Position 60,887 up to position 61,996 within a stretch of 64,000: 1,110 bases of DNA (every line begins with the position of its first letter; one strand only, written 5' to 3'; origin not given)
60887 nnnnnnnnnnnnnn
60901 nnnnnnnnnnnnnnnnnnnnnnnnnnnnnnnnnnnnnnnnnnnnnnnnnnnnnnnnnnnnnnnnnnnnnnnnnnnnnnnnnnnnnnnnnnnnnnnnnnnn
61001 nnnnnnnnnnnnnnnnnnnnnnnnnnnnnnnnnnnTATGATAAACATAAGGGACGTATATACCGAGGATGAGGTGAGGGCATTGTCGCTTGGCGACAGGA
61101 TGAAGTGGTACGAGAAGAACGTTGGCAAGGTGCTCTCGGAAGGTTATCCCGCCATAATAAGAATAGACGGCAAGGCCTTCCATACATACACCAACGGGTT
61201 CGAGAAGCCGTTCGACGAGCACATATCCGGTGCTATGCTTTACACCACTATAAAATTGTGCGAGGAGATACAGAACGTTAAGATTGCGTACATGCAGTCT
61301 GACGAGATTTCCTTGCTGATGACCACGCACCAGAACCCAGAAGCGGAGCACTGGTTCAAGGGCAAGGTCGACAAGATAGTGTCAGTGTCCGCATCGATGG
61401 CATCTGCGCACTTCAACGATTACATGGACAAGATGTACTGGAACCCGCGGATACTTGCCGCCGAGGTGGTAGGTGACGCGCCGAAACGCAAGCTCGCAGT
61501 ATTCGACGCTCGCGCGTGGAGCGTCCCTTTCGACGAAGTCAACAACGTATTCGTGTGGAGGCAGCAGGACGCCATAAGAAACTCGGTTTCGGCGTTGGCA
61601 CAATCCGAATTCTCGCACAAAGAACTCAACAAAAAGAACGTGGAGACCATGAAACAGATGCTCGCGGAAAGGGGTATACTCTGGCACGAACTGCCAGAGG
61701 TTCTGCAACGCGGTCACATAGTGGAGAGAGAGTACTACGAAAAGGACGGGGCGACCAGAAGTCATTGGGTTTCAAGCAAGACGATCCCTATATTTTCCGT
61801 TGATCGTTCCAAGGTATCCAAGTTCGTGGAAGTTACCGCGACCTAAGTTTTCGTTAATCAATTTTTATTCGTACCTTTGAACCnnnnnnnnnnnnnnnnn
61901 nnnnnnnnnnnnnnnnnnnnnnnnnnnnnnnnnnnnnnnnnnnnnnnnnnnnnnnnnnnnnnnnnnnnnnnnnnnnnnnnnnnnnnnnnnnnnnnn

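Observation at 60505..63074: tRNA/RNA-end module: Thg1-like 3'-5' polymerase next to a Nudix-HD fusion (RNA ligase-like gene elsewhere)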

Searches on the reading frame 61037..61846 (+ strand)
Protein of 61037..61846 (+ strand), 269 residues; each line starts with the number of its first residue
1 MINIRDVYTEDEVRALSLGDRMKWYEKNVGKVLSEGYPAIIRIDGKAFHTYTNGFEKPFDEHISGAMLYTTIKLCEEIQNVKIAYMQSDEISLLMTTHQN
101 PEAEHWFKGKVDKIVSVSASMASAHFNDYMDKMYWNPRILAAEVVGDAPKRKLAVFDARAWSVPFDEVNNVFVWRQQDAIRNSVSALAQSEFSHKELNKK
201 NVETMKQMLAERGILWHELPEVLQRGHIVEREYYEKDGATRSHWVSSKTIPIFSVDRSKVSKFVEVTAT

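Call 3: search_protein_families(library=pfam, proteins=[window:61037-61846:+], max_evalue=0.01)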
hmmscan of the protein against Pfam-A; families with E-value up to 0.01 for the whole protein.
window:61037-61846:+ (269 aa): 1 family
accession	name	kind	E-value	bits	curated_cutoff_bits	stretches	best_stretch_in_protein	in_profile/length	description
PF04446.17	Thg1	-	1.4e-30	106.3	29.2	1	20-164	2-130/130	tRNAHis guanylyltransferase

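Call 4: search_protein_families(library=phrogs, proteins=[window:61037-61846:+], max_evalue=0.001)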
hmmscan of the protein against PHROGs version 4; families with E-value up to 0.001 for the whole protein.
window:61037-61846:+ (269 aa): 1 family
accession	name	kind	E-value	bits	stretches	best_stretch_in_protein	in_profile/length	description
phrog_4717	-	DNA, RNA and nucleotide metabolism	2.5e-88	296.9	1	17-266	4-241/250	tRNA-His guanylyltransferase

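Call 7: search_dna_similar(query=window:61037-61846:+, collection=phages, mode=protein, max_rows=40)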
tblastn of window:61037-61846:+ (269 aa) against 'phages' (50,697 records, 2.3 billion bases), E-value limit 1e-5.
Records with a match: 164; places in all: 165; records where one place covers at least 80% of the query: 141.
Best place of each record, by identity: <60% 164.
By first word of the organism name: Bacillus 46; Prevotella 15; Caulobacter 13; Mycobacterium 11; Erwinia 7; Brevundimonas 7; Vibrio 6; Aeromonas 6; Burkholderia 5; uncultured 4; and 20 more.
By host as written in the record: - 17; Prevotella sp. 15; Bacillus cereus 14; Caulobacter vibrioides CB15 13; Mycobacterium smegmatis mc2 155 8; Brevundimonas pondensis LVF1 6; Bacillus sp. 5; Burkholderia cenocepacia 4; and 51 more.
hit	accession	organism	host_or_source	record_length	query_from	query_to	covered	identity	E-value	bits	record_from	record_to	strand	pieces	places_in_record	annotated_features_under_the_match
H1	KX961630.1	Bacillus phage QCM8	-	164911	4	264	97%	44.6%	2e-66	228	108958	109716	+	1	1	tRNA-His guanylyltransferase | hypothetical protein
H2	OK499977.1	Bacillus phage vB_BanH_Emiliahah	Bacillus anthracis Sterne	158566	4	264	97%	44.6%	1e-65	226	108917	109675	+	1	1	putative tRNA-His guanylytransferase | hypothetical protein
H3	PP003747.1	Bacillus phage Z3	Bacillus cereus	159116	1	264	98%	43.8%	6e-66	227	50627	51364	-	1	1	putative tRNA-His guanylyltransferase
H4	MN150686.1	Bacillus phage BC-T25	Bacillus sp.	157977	9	264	95%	45.1%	9e-67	229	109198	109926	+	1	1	putative tRNA-His guanylyltransferase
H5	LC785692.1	Bacillus phage CM1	Bacilus cereus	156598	1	264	98%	43.4%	8e-63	218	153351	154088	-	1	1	putative tRNA-His guanylyltransferase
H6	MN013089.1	Bacillus phage vB_BspM_MarvelLand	Bacillus sp.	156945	9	264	95%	44.7%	3e-65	225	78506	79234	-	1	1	putative tRNA-His guanylytransferase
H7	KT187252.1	Bacillus phage PBC6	Bacillus cereus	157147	10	264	95%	44.9%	1e-64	223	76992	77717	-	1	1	putative tRNA-His guanylytransferase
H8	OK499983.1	Bacillus phage vB_BanH_McCartney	Bacillus anthracis Sterne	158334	11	264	94%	45.1%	8e-65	224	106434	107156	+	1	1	putative tRNA-His guanylytransferase | hypothetical protein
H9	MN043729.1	Bacillus phage vB_BmeM-Goe8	Bacillus megaterium DSM 319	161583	17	264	92%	46.2%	2e-63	220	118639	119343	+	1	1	putative tRNAHis guanylyltransferase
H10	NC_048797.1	Bacillus phage vB_BmeM-Goe8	Bacillus megaterium DSM 319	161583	17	264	92%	46.2%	2e-63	220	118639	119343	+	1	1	tRNA-His guanylyltransferase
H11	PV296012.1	Bacillus phage 0524phi7-1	Bacillus thuringiensis BtSerwer7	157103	4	267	98%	43.0%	3e-64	222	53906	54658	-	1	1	tRNA-His guanyltransferase | hypothetical protein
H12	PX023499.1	Bacillus phage PHZU0001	Bacillus sp.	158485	1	264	98%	43.0%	7e-64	221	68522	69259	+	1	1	record has no annotation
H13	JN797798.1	Bacillus phage BCU4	Bacillus cereus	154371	10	264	95%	44.5%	2e-64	223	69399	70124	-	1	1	putative tRNA-His guanylyltransferase family protein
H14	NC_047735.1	Bacillus phage BCU4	Bacillus cereus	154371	10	264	95%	44.5%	2e-64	223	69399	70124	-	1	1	putative tRNA-His guanylyltransferase family protein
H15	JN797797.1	Bacillus phage BCP78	Bacillus cereus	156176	10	264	95%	44.5%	2e-64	223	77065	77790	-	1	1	hypothetical protein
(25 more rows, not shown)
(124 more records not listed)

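Call 8: search_solved_structures(query=window:61037-61846:+, max_evalue=0.01, show_alignments=3)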
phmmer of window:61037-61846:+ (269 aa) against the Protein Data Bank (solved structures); distinct sequences matched with E-value up to 0.01: 6.
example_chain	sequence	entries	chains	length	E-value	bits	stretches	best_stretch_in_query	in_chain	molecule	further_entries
4kgk_A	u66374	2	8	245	3.9e-58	200.3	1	17-265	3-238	Thg1-like uncharacterized protein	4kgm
5axk_A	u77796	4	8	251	8.2e-09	38.6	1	38-239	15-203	tRNA(His)-5'-guanylyltransferase (Thg1) like protein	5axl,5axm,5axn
3wbz_A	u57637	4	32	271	8.6e-09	38.6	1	22-184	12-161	Likely histidyl tRNA-specific guanylyltransferase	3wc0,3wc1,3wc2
3otb_A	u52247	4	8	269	3.3e-07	33.4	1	39-178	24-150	tRNA(His) guanylyltransferase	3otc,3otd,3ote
7cv1_A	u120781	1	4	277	3.6e-07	33.3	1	39-178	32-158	Probable tRNA(His) guanylyltransferase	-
5xox_A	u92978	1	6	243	0.00052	22.9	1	37-231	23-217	tRNA(His) guanylyltransferase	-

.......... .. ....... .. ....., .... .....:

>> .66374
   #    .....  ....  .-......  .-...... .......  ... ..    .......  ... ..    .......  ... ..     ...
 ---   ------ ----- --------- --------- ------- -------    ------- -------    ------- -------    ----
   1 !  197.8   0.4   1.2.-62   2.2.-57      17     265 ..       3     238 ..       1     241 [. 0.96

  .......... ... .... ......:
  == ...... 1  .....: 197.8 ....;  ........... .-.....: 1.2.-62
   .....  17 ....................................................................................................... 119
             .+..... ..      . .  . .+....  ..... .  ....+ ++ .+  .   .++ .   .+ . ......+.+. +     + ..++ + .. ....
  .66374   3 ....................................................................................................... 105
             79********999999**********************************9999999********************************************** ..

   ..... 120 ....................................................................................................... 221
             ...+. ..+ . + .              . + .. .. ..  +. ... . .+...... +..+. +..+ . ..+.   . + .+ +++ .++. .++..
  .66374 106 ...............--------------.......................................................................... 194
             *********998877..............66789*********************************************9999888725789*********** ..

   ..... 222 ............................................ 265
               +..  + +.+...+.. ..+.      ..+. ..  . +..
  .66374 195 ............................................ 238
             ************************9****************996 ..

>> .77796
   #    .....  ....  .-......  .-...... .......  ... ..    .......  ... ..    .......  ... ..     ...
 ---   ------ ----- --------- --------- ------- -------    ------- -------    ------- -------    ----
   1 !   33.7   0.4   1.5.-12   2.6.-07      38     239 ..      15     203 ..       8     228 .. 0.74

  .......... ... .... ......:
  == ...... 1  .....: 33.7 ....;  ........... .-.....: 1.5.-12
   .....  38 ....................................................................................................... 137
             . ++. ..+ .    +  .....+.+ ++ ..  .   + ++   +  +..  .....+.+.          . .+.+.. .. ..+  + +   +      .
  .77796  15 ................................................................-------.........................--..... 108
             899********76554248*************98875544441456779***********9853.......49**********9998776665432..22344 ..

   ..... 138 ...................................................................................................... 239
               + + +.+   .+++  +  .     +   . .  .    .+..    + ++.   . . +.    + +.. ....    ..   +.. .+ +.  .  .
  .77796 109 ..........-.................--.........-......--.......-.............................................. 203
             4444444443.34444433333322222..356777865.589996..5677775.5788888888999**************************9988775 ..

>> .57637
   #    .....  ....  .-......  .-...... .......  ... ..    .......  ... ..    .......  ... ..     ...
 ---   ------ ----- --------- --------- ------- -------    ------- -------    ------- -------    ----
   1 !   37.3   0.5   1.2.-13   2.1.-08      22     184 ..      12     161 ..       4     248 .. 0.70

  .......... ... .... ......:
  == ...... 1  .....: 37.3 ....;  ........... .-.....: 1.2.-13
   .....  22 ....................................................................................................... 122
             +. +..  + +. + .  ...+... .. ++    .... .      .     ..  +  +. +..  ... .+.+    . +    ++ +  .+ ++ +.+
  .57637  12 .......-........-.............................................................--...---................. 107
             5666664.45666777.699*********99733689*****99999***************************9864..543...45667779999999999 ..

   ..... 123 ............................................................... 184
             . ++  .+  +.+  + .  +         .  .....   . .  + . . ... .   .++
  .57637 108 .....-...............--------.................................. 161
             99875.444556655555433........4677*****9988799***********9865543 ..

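Call 49: search_dna_similar(query=window:61037-61846:+, collection=phages, mode=protein, max_rows=60, rows=spread)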
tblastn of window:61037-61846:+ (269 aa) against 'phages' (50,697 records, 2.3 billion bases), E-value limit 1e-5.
Records with a match: 164; places in all: 165; records where one place covers at least 80% of the query: 141.
Best place of each record, by identity: <60% 164.
By first word of the organism name: Bacillus 46; Prevotella 15; Caulobacter 13; Mycobacterium 11; Erwinia 7; Brevundimonas 7; Vibrio 6; Aeromonas 6; Burkholderia 5; uncultured 4; and 20 more.
By host as written in the record: - 17; Prevotella sp. 15; Bacillus cereus 14; Caulobacter vibrioides CB15 13; Mycobacterium smegmatis mc2 155 8; Brevundimonas pondensis LVF1 6; Bacillus sp. 5; Burkholderia cenocepacia 4; and 51 more.
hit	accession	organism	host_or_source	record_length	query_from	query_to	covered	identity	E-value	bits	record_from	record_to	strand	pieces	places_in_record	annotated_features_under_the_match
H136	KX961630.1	Bacillus phage QCM8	-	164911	4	264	97%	44.6%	2e-66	228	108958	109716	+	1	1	tRNA-His guanylyltransferase | hypothetical protein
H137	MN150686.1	Bacillus phage BC-T25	Bacillus sp.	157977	9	264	95%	45.1%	9e-67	229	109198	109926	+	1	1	putative tRNA-His guanylyltransferase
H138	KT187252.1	Bacillus phage PBC6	Bacillus cereus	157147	10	264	95%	44.9%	1e-64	223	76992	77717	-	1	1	putative tRNA-His guanylytransferase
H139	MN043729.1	Bacillus phage vB_BmeM-Goe8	Bacillus megaterium DSM 319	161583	17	264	92%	46.2%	2e-63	220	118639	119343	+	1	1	putative tRNAHis guanylyltransferase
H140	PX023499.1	Bacillus phage PHZU0001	Bacillus sp.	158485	1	264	98%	43.0%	7e-64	221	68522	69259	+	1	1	record has no annotation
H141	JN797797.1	Bacillus phage BCP78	Bacillus cereus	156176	10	264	95%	44.5%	2e-64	223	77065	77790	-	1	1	hypothetical protein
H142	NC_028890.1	Bacillus phage TsarBomba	Bacillus thuringiensis subsp. kurstaki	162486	17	264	92%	45.8%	4e-65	225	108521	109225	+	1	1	tRNA-His guanylyltransferase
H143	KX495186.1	Bacillus phage PK16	Bacillus cereus ATCC 21772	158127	1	264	98%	42.6%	1e-62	218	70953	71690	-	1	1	putative tRNA-His guanylyltransferase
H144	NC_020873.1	Bacillus phage vB_BceM_Bc431v3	Bacillus cereus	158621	10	264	95%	44.1%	2e-65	226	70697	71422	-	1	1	orf143: tRNA-His guanylyltransferase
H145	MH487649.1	Bacillus phage BC01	Bacillus cereus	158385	17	264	92%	45.4%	3e-64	223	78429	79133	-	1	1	putative tRNA-His guanylytransferase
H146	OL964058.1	Bacillus phage vB_BtM_BMBsp2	Bacillus thuringiensis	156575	1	264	98%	42.3%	1e-62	218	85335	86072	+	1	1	putative tRNA-His guanylyltransferase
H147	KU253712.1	Bacillus phage Eldridge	Bacillus megaterium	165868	15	264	93%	44.6%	6e-62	216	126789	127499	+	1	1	tRNA-His guanylyltransferase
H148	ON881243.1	Bacillus phage PK-3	Bacillus sp.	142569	18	264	92%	45.2%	3e-63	219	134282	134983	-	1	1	tRNA(His) guanylyltransferase Thg1 family protein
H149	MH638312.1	Bacillus phage Kioshi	Bacillus thuringiensis kurstaki ATCC ...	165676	10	264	95%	43.4%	1e-63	221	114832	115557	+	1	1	170: tRNAHis guanylyltransferase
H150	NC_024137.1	Bacillus phage Bcp1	Bacillus cereus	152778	10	264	95%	42.2%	6e-63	219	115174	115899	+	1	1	tRNA-His guanylyltransferase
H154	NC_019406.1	Caulobacter phage CcrColossus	Caulobacter crescentus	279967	7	260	94%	37.9%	2e-36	142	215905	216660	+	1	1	tRNA-His guanylyltransferase | hypothetical protein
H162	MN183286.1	Mycobacterium phage Yeet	Mycobacterium smegmatis mc2 155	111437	17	232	80%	41.5%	8e-48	175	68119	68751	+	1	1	117: tRNA nucleotidyltransferase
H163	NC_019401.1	Cronobacter phage vB_CsaM_GAP32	Cronobacter sakazakii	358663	16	239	83%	39.7%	2e-37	145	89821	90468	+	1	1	tRNA-His guanylyltransferase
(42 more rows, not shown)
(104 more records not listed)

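Call 50: get_annotated_region(hit=H142, flank=4000)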
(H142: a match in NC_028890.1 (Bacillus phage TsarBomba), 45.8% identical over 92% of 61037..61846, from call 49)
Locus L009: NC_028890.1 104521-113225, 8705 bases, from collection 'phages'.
description: Bacillus phage TsarBomba, complete genome.
organism: Bacillus phage TsarBomba (NCBI taxid 1690456)
taxonomy: Viruses; Duplodnaviria; Heunggongvirae; Uroviricota; Caudoviricetes; Herelleviridae; Bastillevirinae; Tsarbombavirus; Tsarbombavirus tsarbomba
host: Bacillus thuringiensis subsp. kurstaki; source: soil; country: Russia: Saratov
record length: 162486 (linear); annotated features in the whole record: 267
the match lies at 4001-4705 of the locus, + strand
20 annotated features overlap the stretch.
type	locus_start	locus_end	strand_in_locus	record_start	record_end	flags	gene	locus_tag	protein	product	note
CDS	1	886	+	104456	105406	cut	-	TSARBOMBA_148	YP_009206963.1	exopolyphosphatase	-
CDS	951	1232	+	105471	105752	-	-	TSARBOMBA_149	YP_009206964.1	hypothetical protein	-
CDS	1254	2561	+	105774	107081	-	-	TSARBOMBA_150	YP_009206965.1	exonuclease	-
CDS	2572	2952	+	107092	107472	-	-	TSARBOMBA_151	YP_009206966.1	hypothetical protein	-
CDS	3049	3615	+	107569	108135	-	-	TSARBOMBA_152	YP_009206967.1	hypothetical protein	-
CDS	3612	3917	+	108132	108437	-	-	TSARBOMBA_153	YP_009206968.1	hypothetical protein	-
CDS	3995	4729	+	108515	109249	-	-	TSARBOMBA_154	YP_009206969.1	tRNA-His guanylyltransferase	-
CDS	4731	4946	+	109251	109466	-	-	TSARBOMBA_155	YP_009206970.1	hypothetical protein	-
CDS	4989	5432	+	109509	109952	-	-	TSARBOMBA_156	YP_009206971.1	SAM-dependent methyltransferase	-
CDS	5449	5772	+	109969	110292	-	-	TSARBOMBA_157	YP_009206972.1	hypothetical protein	-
CDS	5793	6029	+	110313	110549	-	-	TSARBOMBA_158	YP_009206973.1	hypothetical protein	-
CDS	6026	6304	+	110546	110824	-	-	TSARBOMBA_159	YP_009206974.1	hypothetical protein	-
CDS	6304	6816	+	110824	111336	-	-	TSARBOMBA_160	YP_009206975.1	hypothetical protein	-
CDS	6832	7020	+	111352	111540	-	-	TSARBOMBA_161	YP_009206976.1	hypothetical protein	-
CDS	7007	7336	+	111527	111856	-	-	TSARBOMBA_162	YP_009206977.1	hypothetical protein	-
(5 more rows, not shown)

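Call 51: get_annotated_region(hit=H154, flank=4000)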
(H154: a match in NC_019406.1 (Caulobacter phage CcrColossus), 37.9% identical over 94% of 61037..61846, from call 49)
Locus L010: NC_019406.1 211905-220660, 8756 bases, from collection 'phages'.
description: Caulobacter phage CcrColossus, complete genome.
organism: Caulobacter phage CcrColossus (NCBI taxid 1211640)
taxonomy: Viruses; Duplodnaviria; Heunggongvirae; Uroviricota; Caudoviricetes; Dolichocephalovirinae; Colossusvirus; Colossusvirus colossus
host: Caulobacter crescentus; source: surface water; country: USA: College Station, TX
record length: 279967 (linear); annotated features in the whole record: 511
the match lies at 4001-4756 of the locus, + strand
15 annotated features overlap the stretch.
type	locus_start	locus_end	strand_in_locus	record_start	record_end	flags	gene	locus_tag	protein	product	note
CDS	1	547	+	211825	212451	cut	-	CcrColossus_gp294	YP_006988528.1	hypothetical protein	-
CDS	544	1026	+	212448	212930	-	-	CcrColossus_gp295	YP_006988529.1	hypothetical protein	-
CDS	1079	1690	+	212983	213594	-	-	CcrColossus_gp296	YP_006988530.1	hypothetical protein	-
CDS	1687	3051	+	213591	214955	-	-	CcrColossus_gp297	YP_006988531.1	hypothetical protein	-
CDS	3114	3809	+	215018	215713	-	-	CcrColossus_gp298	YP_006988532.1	hypothetical protein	-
CDS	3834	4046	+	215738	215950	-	-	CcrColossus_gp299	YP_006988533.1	hypothetical protein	-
CDS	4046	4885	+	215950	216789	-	-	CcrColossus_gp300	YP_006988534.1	tRNA-His guanylyltransferase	-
CDS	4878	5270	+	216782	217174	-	-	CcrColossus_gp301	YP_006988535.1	hypothetical protein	-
CDS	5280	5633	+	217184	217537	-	-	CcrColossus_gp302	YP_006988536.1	hypothetical protein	-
CDS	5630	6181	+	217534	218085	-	-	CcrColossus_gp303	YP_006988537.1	hypothetical protein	-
CDS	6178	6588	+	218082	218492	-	-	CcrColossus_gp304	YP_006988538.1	hypothetical protein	-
CDS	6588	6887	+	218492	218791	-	-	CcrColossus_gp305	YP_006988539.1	hypothetical protein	-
CDS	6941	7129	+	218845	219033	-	-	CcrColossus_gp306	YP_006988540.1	hypothetical protein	-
CDS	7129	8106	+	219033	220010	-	-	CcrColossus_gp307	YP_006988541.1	hypothetical protein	-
CDS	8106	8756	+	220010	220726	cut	-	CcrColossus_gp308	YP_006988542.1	hypothetical protein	-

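Call 52: get_annotated_region(hit=H162, flank=4000)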
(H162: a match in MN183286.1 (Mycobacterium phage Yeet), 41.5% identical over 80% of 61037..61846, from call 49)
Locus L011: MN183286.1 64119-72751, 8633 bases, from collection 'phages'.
description: Mycobacterium phage Yeet, complete genome.
organism: Mycobacterium phage Yeet (NCBI taxid 2603264)
taxonomy: Viruses; Duplodnaviria; Heunggongvirae; Uroviricota; Caudoviricetes; Omegavirus
host: Mycobacterium smegmatis mc2 155; source: soil; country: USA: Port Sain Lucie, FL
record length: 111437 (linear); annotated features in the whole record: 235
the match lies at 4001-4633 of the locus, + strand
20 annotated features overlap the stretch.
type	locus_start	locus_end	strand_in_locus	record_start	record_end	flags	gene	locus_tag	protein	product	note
CDS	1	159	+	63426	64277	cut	108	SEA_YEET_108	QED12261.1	RecB-like exonuclease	exonuclease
CDS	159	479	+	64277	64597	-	109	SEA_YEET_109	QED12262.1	hypothetical protein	-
CDS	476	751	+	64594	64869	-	110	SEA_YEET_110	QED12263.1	hypothetical protein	-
CDS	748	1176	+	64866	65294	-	111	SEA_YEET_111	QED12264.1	hypothetical protein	-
CDS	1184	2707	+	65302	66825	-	112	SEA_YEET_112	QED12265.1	methyltransferase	-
CDS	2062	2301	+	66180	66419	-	113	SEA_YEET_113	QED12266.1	HNH endonuclease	-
CDS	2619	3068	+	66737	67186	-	114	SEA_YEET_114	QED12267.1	methyltransferase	-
CDS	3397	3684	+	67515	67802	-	115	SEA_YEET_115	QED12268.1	hypothetical protein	-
CDS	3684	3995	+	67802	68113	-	116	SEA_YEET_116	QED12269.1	hypothetical protein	-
CDS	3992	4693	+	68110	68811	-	117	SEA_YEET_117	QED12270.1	tRNA nucleotidyltransferase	-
CDS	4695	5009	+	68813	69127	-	118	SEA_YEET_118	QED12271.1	hypothetical protein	-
CDS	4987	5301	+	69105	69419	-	119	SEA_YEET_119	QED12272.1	hypothetical protein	-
CDS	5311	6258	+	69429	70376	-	120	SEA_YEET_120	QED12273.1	polynucleotide kinase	-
CDS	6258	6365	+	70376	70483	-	121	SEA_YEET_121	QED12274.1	hypothetical protein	-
CDS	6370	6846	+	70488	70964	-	122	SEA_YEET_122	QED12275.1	endonuclease VII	-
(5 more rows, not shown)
